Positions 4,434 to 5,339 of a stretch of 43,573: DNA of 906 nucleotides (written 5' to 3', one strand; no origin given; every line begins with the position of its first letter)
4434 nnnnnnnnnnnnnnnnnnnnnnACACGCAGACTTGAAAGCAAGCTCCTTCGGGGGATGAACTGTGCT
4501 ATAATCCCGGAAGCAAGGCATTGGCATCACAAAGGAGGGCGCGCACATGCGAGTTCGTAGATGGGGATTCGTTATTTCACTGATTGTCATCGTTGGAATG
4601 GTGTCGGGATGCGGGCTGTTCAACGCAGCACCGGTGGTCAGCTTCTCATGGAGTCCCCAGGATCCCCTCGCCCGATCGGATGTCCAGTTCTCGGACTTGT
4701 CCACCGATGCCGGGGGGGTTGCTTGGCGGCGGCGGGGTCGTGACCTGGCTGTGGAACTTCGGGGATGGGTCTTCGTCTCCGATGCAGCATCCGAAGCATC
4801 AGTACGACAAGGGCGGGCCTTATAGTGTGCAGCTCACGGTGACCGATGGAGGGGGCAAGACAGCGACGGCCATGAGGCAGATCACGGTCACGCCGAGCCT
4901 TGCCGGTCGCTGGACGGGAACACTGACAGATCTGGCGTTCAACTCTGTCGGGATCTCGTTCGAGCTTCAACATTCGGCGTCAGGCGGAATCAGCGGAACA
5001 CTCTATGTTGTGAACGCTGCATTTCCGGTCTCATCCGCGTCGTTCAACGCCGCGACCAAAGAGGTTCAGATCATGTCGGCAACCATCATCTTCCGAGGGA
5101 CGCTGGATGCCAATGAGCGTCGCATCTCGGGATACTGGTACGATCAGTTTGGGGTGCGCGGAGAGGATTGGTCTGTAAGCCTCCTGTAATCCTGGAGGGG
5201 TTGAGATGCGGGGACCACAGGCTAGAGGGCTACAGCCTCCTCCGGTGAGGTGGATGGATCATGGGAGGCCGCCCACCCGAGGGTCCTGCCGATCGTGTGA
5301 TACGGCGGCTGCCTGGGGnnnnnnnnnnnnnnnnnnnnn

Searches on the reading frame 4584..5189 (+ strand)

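Call 11: search_protein_families(library=pfam, proteins=[window:4584-5189:+], max_evalue=0.00001)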
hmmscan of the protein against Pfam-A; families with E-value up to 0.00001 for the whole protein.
window:4584-5189:+ (201 aa): 2 families
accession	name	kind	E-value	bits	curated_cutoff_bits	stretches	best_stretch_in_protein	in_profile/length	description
PF18911.6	PKD_4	-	9e-15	54.9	27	1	49-102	31-85/85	PKD domain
PF00801.26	PKD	-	7.4e-11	42.3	23.5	1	50-97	27-76/80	PKD domain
